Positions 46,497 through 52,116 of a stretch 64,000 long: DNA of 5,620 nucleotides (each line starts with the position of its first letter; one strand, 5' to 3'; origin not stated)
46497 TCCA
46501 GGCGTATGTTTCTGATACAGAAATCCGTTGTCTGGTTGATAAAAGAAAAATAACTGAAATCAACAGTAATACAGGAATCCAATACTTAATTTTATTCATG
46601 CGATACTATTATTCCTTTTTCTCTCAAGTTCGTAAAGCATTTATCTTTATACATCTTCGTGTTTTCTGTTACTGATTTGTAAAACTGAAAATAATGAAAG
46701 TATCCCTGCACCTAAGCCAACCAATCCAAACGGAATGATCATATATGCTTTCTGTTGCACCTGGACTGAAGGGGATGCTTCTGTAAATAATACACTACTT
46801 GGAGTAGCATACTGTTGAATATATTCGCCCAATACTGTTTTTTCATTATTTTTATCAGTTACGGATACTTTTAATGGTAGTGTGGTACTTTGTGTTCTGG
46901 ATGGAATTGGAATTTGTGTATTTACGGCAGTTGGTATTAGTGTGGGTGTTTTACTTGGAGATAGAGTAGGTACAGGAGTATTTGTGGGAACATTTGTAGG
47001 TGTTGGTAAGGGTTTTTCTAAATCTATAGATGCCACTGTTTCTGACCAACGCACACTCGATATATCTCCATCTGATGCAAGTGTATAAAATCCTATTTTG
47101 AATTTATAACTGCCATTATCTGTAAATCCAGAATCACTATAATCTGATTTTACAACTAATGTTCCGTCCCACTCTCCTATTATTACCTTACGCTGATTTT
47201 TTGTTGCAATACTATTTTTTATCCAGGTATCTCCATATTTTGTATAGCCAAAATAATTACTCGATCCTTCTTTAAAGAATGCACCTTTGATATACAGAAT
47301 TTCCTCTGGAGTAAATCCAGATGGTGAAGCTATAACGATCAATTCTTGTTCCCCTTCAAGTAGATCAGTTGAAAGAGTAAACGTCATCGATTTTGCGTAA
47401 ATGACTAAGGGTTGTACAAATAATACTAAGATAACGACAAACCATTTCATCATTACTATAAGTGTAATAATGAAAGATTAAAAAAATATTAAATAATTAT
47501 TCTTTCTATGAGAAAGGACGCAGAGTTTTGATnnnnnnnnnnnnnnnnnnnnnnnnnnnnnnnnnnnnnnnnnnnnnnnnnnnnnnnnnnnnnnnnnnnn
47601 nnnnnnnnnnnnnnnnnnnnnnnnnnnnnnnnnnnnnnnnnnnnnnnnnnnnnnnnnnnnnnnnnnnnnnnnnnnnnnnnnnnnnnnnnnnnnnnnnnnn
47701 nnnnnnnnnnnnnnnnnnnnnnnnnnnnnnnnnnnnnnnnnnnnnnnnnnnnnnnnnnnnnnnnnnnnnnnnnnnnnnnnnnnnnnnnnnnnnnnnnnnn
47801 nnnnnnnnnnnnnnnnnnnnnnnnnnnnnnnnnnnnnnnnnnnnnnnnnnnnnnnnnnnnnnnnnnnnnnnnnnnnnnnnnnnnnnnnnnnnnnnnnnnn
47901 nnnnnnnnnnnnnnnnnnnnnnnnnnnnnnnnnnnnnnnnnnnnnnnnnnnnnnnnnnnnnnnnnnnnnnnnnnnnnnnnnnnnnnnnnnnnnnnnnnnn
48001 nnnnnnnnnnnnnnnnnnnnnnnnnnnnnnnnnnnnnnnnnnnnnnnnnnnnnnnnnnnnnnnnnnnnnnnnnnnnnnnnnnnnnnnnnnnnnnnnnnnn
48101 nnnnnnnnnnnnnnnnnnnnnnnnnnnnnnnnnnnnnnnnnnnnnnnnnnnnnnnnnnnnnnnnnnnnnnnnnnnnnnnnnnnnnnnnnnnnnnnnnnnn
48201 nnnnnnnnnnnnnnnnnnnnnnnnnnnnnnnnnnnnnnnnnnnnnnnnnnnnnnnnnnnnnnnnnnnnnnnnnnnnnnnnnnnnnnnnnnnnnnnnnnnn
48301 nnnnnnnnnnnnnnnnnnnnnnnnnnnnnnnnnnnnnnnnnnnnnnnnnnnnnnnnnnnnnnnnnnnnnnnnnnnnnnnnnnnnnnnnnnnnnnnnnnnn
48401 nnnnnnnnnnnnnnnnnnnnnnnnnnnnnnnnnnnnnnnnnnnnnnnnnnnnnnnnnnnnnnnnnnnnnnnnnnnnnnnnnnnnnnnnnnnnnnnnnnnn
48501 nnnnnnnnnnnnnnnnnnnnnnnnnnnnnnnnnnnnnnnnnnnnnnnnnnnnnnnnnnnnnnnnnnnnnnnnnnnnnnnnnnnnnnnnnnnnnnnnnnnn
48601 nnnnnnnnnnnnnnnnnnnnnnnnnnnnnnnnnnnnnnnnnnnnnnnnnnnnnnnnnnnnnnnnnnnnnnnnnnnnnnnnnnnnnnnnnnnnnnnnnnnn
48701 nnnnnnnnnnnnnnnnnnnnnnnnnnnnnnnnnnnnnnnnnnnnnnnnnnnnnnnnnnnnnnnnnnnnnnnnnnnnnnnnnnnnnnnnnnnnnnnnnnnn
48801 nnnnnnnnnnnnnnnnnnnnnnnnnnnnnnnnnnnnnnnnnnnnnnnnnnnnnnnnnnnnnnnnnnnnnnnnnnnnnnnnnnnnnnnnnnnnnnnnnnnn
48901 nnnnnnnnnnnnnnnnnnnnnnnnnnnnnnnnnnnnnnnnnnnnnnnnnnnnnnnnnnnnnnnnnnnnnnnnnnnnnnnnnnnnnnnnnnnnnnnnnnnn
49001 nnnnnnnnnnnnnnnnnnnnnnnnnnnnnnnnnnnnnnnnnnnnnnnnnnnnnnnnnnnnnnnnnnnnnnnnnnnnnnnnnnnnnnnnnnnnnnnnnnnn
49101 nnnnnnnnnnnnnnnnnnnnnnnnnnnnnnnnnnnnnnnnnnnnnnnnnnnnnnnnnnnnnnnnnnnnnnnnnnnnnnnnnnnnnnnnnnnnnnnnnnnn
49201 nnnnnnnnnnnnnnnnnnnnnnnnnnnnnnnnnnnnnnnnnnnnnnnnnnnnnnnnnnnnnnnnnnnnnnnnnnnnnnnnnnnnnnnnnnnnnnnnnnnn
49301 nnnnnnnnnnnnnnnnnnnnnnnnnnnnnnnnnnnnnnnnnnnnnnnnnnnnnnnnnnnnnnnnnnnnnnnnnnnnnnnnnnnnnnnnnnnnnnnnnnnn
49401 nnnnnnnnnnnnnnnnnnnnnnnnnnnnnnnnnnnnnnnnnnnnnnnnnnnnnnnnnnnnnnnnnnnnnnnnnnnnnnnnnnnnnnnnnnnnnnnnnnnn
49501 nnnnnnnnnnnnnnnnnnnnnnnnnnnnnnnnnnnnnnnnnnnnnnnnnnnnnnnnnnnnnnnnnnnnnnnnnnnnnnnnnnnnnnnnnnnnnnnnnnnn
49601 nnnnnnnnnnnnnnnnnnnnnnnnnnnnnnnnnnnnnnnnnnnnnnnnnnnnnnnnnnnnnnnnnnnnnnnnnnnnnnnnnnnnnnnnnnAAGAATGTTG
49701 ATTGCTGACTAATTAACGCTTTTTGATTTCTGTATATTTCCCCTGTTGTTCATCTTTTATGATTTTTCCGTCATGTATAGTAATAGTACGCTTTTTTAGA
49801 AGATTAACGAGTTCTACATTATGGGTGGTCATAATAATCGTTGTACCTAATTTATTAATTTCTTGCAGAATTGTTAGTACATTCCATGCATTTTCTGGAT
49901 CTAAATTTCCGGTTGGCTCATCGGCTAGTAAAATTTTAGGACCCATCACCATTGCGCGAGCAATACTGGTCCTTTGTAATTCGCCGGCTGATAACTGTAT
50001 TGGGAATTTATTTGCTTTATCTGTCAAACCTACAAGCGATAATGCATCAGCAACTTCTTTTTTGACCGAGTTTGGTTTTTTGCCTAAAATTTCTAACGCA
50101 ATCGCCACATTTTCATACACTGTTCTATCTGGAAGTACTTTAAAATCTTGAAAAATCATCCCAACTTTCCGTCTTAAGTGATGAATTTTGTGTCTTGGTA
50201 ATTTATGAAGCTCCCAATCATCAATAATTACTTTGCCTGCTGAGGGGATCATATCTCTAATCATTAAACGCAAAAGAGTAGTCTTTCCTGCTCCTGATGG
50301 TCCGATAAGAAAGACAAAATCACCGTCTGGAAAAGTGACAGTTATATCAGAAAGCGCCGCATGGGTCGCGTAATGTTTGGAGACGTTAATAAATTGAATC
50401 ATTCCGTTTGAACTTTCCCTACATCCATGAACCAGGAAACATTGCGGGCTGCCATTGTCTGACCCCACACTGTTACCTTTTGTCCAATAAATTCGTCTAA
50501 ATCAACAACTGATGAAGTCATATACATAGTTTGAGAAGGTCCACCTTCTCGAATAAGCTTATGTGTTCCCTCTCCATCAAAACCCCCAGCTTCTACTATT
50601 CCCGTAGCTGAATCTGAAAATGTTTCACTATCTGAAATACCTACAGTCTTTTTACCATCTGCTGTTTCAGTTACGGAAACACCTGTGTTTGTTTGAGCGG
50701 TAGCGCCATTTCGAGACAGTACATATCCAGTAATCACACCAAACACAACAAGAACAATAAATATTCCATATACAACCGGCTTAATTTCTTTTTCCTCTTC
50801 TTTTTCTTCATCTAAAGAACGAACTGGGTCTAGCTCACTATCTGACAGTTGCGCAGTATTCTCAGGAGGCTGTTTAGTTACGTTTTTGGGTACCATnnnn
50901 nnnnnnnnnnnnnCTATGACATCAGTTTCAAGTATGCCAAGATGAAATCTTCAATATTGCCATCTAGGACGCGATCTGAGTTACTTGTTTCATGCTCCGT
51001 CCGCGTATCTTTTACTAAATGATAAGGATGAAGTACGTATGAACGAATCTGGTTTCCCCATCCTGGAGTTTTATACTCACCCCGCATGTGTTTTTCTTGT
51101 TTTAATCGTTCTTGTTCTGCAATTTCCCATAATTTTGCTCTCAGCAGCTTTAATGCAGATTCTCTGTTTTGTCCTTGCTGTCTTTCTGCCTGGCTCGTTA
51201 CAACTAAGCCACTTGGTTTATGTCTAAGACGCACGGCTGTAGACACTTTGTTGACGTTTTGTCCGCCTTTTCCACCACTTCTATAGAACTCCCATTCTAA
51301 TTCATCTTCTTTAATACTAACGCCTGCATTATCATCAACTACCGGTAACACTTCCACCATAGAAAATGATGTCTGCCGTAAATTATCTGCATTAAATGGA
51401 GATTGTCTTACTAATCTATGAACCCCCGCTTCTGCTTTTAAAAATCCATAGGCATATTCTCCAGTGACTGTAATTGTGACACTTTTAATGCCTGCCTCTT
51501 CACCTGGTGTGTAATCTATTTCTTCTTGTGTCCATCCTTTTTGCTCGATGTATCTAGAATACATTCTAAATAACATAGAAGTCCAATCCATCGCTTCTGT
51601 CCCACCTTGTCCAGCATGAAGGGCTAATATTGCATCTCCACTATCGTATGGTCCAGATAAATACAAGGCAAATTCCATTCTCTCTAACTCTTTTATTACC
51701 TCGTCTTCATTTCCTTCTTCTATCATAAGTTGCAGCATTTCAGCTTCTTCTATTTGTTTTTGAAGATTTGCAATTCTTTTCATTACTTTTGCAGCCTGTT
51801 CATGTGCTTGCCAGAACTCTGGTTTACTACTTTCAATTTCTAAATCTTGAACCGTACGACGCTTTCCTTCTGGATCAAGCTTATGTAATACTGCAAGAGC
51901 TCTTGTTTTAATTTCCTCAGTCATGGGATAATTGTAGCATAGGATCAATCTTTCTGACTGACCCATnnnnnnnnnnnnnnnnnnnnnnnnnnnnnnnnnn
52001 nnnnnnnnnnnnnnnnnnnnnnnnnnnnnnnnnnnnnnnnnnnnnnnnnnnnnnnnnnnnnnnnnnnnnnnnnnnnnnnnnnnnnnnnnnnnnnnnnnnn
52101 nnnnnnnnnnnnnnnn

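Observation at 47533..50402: ftsE–ftsX followed by a PcsB-like coiled-coil + cysteine-peptidase hydrolase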

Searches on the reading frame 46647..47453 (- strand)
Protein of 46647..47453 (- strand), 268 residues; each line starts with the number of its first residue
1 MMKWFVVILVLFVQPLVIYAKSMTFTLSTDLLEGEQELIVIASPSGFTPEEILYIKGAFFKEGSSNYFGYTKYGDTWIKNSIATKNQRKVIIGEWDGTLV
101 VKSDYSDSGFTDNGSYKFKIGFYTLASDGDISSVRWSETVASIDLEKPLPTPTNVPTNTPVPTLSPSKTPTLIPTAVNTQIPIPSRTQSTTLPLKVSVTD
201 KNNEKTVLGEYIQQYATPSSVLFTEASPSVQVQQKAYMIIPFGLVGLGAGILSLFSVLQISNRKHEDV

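Call 3: search_protein_families(library=pfam, proteins=[window:46647-47453:-], max_evalue=0.1)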
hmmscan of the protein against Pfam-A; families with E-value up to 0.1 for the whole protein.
window:46647-47453:- (268 aa): 0 families

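Call 4: search_protein_families(library=ncbifam, proteins=[window:46647-47453:-], max_evalue=0.1)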
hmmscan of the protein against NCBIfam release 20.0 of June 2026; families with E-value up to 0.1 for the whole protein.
window:46647-47453:- (268 aa): 1 family
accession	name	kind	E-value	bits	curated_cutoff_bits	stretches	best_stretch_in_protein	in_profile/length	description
NF033186.1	internalin_K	exception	0.0044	15.5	1100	1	123-179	485-541/604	class 1 internalin InlK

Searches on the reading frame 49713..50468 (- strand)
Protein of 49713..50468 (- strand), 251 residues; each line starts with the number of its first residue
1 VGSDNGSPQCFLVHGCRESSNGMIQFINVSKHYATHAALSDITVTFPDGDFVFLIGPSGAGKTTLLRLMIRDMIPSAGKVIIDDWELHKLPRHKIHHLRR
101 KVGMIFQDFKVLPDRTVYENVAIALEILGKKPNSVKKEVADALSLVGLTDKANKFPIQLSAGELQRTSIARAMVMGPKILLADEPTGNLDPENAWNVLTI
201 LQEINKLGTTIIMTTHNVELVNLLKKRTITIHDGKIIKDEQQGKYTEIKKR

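Call 3: search_protein_families(library=pfam, proteins=[window:49713-50468:-], max_evalue=0.1)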
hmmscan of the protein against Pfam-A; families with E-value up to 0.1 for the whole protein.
window:49713-50468:- (251 aa): 31 families (the best 25 are shown)
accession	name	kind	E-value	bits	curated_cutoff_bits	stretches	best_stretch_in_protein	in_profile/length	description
PF00005.33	ABC_tran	-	1.4e-33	116.8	25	1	39-186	1-136/137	ABC transporter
PF13304.12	AAA_21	-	9.8e-09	36.1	27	2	176-222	258-304/304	AAA domain, putative AbiEii toxin, Type IV TA system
PF13191.12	AAA_16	-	0.00052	21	32.6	1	49-91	24-65/167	AAA ATPase domain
PF13401.12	AAA_22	-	0.001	19.8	27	1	51-72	7-28/130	AAA domain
PF20720.3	nSTAND3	-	0.001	19.2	27.2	1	37-90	5-51/155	Novel STAND NTPase 3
PF02463.25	SMC_N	-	0.001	19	40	0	116-224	102-205/220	RecF/RecN/SMC N terminal domain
PF02367.23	TsaE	-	0.0016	18.8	26.6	1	33-73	5-45/128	Threonylcarbamoyl adenosine biosynthesis protein TsaE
PF03193.22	RsgA_GTPase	-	0.0022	18.3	30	1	35-72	93-129/174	RsgA GTPase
PF06414.18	Zeta_toxin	-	0.0027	17.6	22.3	1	50-89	17-56/199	Zeta toxin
PF00931.28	NB-ARC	-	0.0027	17.4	23.5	0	48-72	17-41/248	NB-ARC domain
PF25199.1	nSTAND_NTPase5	-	0.0045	17.3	34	1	49-92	41-85/145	Novel STAND NTPase 5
PF13555.12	AAA_29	-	0.0049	17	27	1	43-66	16-39/61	P-loop containing region of AAA domain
PF13238.12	AAA_18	-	0.0059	17.5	29.4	0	52-92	1-39/128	AAA domain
PF13175.12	AAA_15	-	0.0097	16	32.1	0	39-70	14-44/374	AAA ATPase domain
PF13481.12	AAA_25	-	0.012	15.7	27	1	46-72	30-56/195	AAA domain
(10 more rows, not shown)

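Call 4: search_protein_families(library=ncbifam, proteins=[window:49713-50468:-], max_evalue=0.1)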
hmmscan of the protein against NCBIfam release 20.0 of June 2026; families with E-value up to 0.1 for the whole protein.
window:49713-50468:- (251 aa): 199 families (the best 25 are shown)
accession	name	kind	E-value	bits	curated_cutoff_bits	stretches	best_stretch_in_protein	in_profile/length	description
TIGR02673.1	FtsE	equivalog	3.6e-82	275.2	264.85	1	23-235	1-214/214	cell division ATP-binding protein FtsE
TIGR02314.1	ABC_MetN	equivalog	3.6e-54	184.1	499.7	1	29-241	7-224/343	methionine ABC transporter ATP-binding protein MetN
NF007027.0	PRK09493.1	equivalog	5.8e-51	173.2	379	1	23-242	1-220/240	glutamine ABC transporter ATP-binding protein GlnQ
TIGR02315.1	ABC_phnC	equivalog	1e-50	172.5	266.1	1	23-245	1-233/243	phosphonate ABC transporter ATP-binding protein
NF008338.0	PRK11124.1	equivalog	1.9e-50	171.6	369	1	24-247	3-230/242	arginine ABC transporter ATP-binding protein ArtP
NF038007.1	ABC_ATP_DarD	equivalog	4.9e-50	170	375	1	23-236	1-218/218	darobactin export ABC transporter ATP-binding protein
TIGR03608.1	L_ocin_972_ABC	subfamily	1.3e-49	168.5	254.85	1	27-225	2-201/206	putative bacteriocin export ABC transporter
TIGR02211.1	LolD_lipo_ex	equivalog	2e-46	158.3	307.75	1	24-237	2-220/221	lipoprotein-releasing ABC transporter ATP-binding protein LolD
TIGR04521.1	ECF_ATPase_2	equivalog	1.9e-45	155.1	330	1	26-243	8-230/279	energy-coupling factor transporter ATPase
TIGR03265.1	PhnT2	equivalog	2.9e-45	155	457.7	1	23-248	4-222/353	putative 2-aminoethylphosphonate ABC transporter ATP-binding protein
TIGR02982.1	heterocyst_DevA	subfamily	1e-44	152.8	295.8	1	36-236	18-219/220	ABC exporter ATP-binding subunit, DevA family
NF006987.0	PRK09452.1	equivalog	4.7e-44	150.6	482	1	19-247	13-234/378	spermidine/putrescine ABC transporter ATP-binding protein PotA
TIGR03005.1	ectoine_ehuA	equivalog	2.2e-43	148.3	345.4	1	24-241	1-230/252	ectoine/hydroxyectoine ABC transporter ATP-binding protein EhuA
NF008639.0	PRK11629.1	equivalog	3.3e-43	147.8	360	1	24-238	7-226/234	lipoprotein-releasing ABC transporter ATP-binding protein LolD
TIGR00972.1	3a0107s01c2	equivalog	1.1e-42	146.1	343.2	1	24-241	2-226/248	phosphate ABC transporter ATP-binding protein PstB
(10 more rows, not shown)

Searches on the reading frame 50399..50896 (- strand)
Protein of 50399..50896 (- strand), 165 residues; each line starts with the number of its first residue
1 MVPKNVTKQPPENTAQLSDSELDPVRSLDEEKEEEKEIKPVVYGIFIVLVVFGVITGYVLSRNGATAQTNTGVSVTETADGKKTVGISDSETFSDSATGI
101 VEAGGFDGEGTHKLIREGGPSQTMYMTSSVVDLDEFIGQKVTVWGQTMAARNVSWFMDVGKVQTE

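Call 3: search_protein_families(library=pfam, proteins=[window:50399-50896:-], max_evalue=0.1)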
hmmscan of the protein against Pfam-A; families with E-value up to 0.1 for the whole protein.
window:50399-50896:- (165 aa): 1 family
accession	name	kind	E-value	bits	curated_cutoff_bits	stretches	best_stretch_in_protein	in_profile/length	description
PF01292.26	Ni_hydr_CYTB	-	0.087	13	30.1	1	36-70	99-127/179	Prokaryotic cytochrome b561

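Call 4: search_protein_families(library=ncbifam, proteins=[window:50399-50896:-], max_evalue=0.1)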
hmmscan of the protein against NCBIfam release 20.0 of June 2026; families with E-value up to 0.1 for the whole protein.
window:50399-50896:- (165 aa): 1 family
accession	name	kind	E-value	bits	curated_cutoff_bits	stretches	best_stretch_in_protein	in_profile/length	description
TIGR03927.1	T7SS_EssA_Firm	equivalog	0.0014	18.5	32.45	1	29-63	114-148/151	type VII secretion protein EssA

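Call 50: find_homologous_proteins(query=window:50399-50896:-, max_evalue=0.001)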
Query window:50399-50896:- (165 aa): 142 proteins with E <= 0.001 among 189 candidates; the best 120 are listed.
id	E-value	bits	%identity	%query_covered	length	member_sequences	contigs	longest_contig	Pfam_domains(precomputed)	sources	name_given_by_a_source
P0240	1.1e-100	352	99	100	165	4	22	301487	-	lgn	-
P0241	7.5e-75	268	76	100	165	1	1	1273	-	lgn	-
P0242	2.4e-71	256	73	100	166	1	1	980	-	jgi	jgi:hypothetical protein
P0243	1.2e-70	254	75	99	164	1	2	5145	-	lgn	-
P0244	6.0e-66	239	67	99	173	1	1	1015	-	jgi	jgi:hypothetical protein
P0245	1.5e-52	195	57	98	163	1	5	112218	-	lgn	-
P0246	1.9e-46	176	51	99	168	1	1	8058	-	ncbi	-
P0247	6.7e-46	174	55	82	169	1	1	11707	-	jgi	jgi:hypothetical protein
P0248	1.2e-45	173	53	100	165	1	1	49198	-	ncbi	-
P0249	2.0e-45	172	54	86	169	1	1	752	-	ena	-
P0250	5.5e-45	171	54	92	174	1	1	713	-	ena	-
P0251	3.5e-44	168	56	85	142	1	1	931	-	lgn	-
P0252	7.2e-44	167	55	87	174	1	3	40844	-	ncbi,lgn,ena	-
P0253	9.6e-44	167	51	100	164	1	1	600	-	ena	-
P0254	1.6e-43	166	59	75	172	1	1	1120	-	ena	-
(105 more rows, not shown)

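Call 52: search_solved_structures(query=A3, max_evalue=10)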
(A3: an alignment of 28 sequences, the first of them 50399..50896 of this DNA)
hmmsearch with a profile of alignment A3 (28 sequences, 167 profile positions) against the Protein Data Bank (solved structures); distinct sequences matched with E-value up to 10: 0.

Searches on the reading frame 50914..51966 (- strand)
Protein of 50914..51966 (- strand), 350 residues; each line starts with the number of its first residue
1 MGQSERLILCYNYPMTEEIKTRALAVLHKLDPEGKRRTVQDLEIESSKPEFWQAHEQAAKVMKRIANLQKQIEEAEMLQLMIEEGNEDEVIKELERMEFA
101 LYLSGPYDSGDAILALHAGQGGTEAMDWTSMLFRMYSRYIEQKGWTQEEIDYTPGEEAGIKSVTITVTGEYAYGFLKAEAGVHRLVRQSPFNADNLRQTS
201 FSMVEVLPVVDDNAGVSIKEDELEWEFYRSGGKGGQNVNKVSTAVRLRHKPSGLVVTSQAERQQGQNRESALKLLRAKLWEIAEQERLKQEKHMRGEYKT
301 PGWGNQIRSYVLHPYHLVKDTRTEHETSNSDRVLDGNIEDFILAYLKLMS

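Call 3: search_protein_families(library=pfam, proteins=[window:50914-51966:-], max_evalue=0.1)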
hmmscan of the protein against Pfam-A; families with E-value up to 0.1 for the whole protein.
window:50914-51966:- (350 aa): 3 families
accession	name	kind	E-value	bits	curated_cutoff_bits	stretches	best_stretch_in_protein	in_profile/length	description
PF03462.23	PCRF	-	5.4e-43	147.5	24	1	52-204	38-194/194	PCRF domain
PF00472.26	RF-1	-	3.1e-35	121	35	1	215-322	4-116/116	RF-1 domain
PF16326.10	ABC_tran_CTD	-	0.0032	18.1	32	1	40-77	25-62/69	ABC transporter C-terminal domain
